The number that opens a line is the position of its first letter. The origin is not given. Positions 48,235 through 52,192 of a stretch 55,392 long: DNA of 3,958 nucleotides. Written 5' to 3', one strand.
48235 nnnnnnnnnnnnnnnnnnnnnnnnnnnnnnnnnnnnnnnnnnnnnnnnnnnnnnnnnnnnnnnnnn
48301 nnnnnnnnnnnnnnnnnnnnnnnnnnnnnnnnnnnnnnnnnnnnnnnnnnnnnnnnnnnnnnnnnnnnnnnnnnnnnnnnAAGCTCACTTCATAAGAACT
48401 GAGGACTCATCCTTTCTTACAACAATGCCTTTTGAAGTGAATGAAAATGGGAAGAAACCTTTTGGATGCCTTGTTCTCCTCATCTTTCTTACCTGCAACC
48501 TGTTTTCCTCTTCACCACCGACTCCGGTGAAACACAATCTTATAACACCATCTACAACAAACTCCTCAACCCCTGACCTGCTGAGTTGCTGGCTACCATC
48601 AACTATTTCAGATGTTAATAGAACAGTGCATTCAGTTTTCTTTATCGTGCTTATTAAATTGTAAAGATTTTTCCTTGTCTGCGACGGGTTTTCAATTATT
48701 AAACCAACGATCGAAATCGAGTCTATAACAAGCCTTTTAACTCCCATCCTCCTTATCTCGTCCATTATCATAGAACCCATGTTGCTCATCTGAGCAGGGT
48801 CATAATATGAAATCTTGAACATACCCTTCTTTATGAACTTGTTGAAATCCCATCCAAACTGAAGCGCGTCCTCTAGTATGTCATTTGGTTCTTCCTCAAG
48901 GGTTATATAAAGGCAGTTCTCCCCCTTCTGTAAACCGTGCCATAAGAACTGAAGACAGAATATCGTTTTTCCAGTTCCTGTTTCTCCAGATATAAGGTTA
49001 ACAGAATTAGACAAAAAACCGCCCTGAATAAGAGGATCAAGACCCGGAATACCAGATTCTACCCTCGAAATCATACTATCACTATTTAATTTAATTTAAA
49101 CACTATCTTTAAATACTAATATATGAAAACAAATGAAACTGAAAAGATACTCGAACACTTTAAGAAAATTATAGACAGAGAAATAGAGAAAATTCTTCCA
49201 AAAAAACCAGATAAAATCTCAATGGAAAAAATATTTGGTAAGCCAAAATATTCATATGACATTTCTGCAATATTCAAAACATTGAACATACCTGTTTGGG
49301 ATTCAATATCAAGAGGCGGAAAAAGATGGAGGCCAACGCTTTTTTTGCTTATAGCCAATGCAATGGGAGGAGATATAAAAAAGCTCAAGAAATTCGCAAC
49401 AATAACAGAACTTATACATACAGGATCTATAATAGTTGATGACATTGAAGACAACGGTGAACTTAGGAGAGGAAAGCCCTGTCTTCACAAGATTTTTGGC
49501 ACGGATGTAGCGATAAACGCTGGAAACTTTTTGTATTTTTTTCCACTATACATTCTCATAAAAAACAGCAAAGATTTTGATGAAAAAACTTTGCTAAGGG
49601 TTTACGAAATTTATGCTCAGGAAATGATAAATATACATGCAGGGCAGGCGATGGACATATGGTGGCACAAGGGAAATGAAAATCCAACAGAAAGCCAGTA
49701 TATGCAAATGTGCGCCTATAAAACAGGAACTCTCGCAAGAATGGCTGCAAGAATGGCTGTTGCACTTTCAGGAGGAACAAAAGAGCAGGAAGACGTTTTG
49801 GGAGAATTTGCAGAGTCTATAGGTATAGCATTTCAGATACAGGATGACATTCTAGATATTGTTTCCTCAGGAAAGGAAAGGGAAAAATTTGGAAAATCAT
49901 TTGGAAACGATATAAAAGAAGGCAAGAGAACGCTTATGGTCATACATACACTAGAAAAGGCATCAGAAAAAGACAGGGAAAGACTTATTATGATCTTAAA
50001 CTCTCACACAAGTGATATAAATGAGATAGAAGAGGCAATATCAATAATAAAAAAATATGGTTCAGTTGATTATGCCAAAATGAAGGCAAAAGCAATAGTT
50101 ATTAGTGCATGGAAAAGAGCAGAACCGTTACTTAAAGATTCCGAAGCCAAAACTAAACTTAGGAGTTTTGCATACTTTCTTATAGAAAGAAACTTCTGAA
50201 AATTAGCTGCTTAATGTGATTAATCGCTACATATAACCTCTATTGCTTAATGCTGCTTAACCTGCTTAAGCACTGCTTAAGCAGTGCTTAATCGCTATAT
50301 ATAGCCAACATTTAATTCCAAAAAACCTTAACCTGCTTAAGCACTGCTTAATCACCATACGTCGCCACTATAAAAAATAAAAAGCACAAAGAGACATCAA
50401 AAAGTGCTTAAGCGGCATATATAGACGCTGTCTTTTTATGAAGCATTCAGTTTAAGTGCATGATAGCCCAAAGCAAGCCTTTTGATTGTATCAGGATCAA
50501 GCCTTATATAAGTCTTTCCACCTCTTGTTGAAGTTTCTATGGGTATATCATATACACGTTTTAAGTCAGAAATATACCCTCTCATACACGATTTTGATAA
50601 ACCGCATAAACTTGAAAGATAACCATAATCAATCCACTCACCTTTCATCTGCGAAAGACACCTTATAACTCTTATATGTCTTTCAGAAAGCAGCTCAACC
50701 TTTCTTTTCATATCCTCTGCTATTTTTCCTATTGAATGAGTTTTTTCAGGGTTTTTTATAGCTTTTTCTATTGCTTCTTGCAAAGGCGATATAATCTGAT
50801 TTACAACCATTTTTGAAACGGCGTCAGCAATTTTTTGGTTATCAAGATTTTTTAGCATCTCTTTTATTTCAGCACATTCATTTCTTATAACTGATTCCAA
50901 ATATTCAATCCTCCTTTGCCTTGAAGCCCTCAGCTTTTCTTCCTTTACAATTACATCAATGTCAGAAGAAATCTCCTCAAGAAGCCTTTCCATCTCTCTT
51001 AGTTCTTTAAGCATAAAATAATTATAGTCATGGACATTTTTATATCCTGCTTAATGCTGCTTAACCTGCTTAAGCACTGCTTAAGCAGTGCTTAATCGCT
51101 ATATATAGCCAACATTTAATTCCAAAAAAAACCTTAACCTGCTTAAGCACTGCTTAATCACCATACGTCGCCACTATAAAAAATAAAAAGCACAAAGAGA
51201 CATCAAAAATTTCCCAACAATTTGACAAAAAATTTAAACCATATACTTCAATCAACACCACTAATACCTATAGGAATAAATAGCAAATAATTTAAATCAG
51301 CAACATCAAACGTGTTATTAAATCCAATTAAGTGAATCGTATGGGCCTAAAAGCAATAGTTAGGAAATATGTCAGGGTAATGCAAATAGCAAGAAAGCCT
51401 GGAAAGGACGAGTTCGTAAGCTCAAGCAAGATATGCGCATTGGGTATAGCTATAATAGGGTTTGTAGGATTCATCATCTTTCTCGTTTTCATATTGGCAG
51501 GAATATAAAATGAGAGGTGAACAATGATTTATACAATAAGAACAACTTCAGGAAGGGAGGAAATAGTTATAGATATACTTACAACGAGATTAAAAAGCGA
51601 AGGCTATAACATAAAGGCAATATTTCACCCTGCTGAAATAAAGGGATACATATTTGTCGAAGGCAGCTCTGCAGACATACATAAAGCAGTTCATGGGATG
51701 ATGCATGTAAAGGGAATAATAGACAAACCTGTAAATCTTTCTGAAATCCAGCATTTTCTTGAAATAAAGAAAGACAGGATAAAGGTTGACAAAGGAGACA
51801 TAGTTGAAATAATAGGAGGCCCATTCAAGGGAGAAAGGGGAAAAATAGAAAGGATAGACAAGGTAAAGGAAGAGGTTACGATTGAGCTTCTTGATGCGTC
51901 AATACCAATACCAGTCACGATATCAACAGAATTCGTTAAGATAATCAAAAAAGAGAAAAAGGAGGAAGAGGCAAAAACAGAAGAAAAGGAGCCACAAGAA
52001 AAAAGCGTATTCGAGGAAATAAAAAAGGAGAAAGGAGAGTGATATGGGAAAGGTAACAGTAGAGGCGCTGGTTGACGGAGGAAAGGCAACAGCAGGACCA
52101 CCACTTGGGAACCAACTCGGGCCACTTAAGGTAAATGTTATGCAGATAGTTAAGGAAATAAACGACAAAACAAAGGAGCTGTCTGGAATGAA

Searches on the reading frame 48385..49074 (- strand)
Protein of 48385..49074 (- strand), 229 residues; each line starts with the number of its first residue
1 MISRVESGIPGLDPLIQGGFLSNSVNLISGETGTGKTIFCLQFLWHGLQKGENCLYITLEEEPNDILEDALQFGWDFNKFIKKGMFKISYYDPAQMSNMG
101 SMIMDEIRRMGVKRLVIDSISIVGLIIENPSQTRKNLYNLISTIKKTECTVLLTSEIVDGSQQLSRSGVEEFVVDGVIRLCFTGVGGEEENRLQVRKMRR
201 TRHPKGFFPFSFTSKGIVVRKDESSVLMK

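Call 65: search_protein_families(library=pfam, proteins=[window:48385-49074:-], max_evalue=0.001)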
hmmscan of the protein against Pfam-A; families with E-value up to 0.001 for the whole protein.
window:48385-49074:- (229 aa): 5 families
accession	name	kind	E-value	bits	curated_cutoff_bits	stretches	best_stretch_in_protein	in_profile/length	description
PF06745.19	ATPase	-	2.6e-64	217.2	26.6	1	5-223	1-230/231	KaiC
PF13481.12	AAA_25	-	1.7e-06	28.2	27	1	4-154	14-187/195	AAA domain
PF13173.12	AAA_14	-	3.4e-05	24.3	27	1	23-111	2-75/129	AAA domain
PF00158.32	Sigma54_activat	-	0.00014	22.1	20.2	0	24-112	23-107/168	Sigma-54 interaction domain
PF09848.15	SLFN-g3_helicase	-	0.00055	19.8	24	1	24-166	2-129/354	Schlafen group 3, DNA/RNA helicase domain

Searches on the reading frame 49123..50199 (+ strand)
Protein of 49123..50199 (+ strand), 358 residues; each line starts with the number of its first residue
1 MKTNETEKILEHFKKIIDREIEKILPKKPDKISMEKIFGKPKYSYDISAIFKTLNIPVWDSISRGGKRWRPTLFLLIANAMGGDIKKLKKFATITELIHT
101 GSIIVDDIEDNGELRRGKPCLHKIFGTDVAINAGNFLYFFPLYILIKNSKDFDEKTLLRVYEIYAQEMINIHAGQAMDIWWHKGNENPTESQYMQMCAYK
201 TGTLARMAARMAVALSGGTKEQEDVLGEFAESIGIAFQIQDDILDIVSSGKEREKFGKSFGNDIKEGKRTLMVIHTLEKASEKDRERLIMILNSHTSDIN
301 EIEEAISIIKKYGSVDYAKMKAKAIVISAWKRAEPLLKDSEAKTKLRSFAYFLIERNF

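Call 65: search_protein_families(library=pfam, proteins=[window:49123-50199:+], max_evalue=0.001)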
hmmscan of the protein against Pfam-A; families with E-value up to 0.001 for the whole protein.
window:49123-50199:+ (358 aa): 1 family
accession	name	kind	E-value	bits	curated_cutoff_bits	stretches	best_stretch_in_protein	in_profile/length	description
PF00348.22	polyprenyl_synt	-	3.3e-72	243.2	27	1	54-308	4-250/251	Polyprenyl synthetase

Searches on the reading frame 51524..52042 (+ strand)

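Call 65: search_protein_families(library=pfam, proteins=[window:51524-52042:+], max_evalue=0.001)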
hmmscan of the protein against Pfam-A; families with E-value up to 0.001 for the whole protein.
window:51524-52042:+ (172 aa): 2 families
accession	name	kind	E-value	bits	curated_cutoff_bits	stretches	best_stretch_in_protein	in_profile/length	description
PF03439.18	Spt5-NGN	-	3e-17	62.8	22.4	1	1-79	1-84/84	Early transcription elongation factor of RNA pol II, NGN section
PF00467.35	KOW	-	1.2e-09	38.1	22.3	1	90-121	1-32/32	KOW motif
